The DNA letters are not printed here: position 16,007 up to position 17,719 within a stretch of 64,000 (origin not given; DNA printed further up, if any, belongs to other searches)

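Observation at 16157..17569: Tandem-duplicated DnaC/DnaI-type helicase-loader ATPase with Zn ribbon; first module has degenerate Walker B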

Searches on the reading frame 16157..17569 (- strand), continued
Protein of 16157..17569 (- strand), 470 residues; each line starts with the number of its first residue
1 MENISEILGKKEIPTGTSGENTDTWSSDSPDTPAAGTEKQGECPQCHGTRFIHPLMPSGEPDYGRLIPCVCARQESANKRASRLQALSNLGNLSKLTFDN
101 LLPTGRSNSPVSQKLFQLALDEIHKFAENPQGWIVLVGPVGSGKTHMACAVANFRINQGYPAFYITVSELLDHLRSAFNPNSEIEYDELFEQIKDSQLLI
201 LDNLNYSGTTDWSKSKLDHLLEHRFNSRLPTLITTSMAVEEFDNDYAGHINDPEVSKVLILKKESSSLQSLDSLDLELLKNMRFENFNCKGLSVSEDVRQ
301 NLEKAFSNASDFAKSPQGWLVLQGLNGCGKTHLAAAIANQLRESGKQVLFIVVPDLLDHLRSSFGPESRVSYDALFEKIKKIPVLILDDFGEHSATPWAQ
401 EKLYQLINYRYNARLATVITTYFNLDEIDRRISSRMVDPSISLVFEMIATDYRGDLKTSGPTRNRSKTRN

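Call 36: predict_structure(alignment_id=A1)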
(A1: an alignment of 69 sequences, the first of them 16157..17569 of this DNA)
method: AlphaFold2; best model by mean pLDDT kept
length: 470 residues; sequences in the alignment: 69
mean_pLDDT: 75.8   pTM: 0.48
mean pLDDT of the five models: 75.8, 75.1, 74.8, 74.1, 70.8
residues with pLDDT >= 90: 107; 70-90: 239; 50-70: 55; < 50: 69
segments of 3 or more residues with pLDDT < 50: 1-40, 264-270, 368-371, 454-470
pLDDT, mean of each block of 10 residues (from residue 1): 35 32 34 40 79 85 84 82 82 86 73 84 94 87 88 91 89 78 74 91 77 84 92 82 65 83 51 60 79 80 93 93 87 90 82 79 58 70 88 66 88 93 81 85 89 48 38
secondary structure, 60 per line:
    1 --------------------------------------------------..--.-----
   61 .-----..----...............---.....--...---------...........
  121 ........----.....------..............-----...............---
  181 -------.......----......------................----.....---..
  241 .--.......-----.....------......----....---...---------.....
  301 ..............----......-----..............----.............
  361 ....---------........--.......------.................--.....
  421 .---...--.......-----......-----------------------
elements in order: H73-87 H91-95 H110-128 E133-137 H144-157 E163-166 H167-177 H188-194 E199-204 H211-226 E231-235 H244-250 E256-260 H267-271 H277-280 H296-314 E319-324 H330-343 E348-352 H353-364 H374-381 E384-390 H397-413 E416-421 H430-436 E442-447

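Call 39: fold_search(model_id=the predicted structure, library=pdb)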
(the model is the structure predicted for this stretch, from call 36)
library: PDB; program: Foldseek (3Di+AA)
matches with E <= 10: 1719; with E <= 0.001: 353
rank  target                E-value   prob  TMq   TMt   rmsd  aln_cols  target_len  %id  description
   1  9ox9_D                1.6e-12  1.00  0.39  0.35  11.4       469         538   17  Cryo-EM structure of S. Mansoni p97 bound to CB-5083 (released 2025-08-13)
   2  9mpq_D                4.4e-12  1.00  0.35  0.31  12.4       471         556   16  Cryo-EM structure of VCP (consensus) (released 2025-10-15)
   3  9p00_A                4.9e-12  1.00  0.38  0.34  11.8       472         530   18  Cryo-EM structure of apo S. Mansoni p97 (released 2025-08-13)
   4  9p07_A                5.9e-12  1.00  0.37  0.34  10.7       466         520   17  Cryo-EM structure of S. Mansoni p97 bound to compound 804 (released 2025-08-13)
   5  9p07_E                5.9e-12  1.00  0.35  0.32  11.4       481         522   17  Cryo-EM structure of S. Mansoni p97 bound to compound 804 (released 2025-08-13)
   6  8dar_F                9.0e-12  1.00  0.36  0.32  14.8       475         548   17  Saccharomyces cerevisiae Ufd1/Npl4/Cdc48 complex unbound but in the presence of SUMO-ubiquitin(K48polyUb)-mEOS and ATP (released 2022-11-30)
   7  7r7t_F                1.4e-11  1.00  0.37  0.26  15.2       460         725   18  p47-bound p97-R155H mutant with ADP (released 2021-08-04)
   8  9mpr_A                1.6e-11  1.00  0.36  0.31  10.8       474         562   16  Cryo-EM structure of three VCPIP1 VCPIDs bound to VCP (released 2025-10-15)
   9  1r7r                  2.0e-11  1.00  0.35  0.26  13.5       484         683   15  The crystal structure of murine p97/VCP at 3.6A (released 2003-12-16)
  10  7y4w_F                2.5e-11  1.00  0.38  0.26  17.1       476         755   16  The cryo-EM structure of human ERAD retro-translocation complex (released 2023-10-18)
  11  5c18_A                2.5e-11  1.00  0.36  0.26  12.3       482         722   16  p97-delta709-728 in complex with ATP-gamma-S (released 2016-01-13)
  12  9p07_B                3.2e-11  1.00  0.35  0.32  11.3       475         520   17  Cryo-EM structure of S. Mansoni p97 bound to compound 804 (released 2025-08-13)
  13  7lmz_F                3.8e-11  1.00  0.30  0.22  15.9       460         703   17  Cryo-EM structure of human p97 in complex with Npl4/Ufd1 and Ub6 (Class 1) (released 2021-09-15)
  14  6opc_A                4.1e-11  1.00  0.35  0.25  11.7       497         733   15  Cdc48 Hexamer in a complex with substrate and Shp1(Ubx Domain) (released 2019-07-10)
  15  9mpq_F                5.2e-11  1.00  0.34  0.25  11.0       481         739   15  Cryo-EM structure of VCP (consensus) (released 2025-10-15)
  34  2w58_A                3.9e-09  1.00  0.30  0.71   3.5       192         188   25  Crystal Structure of the DnaI (released 2009-12-22)
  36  3ec2                  6.4e-09  1.00  0.31  0.77   2.9       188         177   21  Crystal structure of the DnaC helicase loader (released 2008-11-25)
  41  3ecc                  1.2e-08  1.00  0.32  0.78   2.7       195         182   22  Crystal structure of the DnaC helicase loader in complex with ADP-BeF3 (released 2008-11-25)
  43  8q3w_A                1.4e-08  1.00  0.34  0.60   4.8       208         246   23  ATP-bound IstB in complex to duplex DNA (released 2024-07-10)
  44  2w58_B                1.6e-08  1.00  0.30  0.70   3.6       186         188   25  Crystal Structure of the DnaI (released 2009-12-22)
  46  6qel_G                2.0e-08  1.00  0.31  0.60   4.2       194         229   24  E. coli DnaBC apo complex (released 2019-03-06)
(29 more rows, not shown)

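Call 40: list_cluster_members(proteins=[P0129, P0134, P0138, P0146, P0150, P0151, P0167, P0186, P0148, P0208])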
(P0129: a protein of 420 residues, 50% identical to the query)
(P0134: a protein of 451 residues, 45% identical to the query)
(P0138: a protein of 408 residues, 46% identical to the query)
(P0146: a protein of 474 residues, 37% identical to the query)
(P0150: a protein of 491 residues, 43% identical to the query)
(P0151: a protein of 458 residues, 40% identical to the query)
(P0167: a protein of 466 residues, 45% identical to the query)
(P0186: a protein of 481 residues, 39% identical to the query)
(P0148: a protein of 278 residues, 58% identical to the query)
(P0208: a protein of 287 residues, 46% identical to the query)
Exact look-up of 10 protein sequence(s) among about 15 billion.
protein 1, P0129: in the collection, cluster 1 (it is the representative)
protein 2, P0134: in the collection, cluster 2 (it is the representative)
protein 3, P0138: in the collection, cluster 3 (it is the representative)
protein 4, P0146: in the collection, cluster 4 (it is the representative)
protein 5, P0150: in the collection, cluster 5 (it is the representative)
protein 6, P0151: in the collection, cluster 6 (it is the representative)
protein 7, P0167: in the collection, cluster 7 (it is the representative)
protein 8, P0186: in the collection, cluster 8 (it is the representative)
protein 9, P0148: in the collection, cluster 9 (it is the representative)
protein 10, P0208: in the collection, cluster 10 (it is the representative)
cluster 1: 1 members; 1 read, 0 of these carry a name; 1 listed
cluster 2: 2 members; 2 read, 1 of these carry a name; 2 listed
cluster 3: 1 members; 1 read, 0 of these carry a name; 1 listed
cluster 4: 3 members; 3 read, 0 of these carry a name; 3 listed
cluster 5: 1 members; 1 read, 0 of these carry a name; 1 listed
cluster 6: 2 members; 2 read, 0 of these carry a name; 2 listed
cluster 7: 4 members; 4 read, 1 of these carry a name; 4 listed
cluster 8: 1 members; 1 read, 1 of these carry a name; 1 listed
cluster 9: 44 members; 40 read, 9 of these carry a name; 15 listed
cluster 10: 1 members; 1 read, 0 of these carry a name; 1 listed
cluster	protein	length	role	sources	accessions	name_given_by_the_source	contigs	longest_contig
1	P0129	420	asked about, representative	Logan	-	-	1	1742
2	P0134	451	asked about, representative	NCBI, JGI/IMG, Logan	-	-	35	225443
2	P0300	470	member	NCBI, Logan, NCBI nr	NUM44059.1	MAG: ATP-binding protein [Anaerolineales bacterium] | ATP-binding protein [Anaerolineales bacterium]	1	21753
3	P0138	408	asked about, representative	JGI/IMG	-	-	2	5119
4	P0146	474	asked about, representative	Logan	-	-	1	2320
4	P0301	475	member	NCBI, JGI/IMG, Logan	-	-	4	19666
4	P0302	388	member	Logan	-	-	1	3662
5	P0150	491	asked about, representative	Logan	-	-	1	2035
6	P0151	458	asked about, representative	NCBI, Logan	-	-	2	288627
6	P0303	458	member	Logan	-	-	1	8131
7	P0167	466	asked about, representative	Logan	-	-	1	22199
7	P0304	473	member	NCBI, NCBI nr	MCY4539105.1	MAG: ATP-binding protein [Chloroflexi bacterium] | ATP-binding protein [Chloroflexota bacterium]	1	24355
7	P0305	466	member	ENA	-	-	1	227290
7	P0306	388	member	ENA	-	-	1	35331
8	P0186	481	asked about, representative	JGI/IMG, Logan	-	DNA replication protein DnaC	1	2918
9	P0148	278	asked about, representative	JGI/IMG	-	-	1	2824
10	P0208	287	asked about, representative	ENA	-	-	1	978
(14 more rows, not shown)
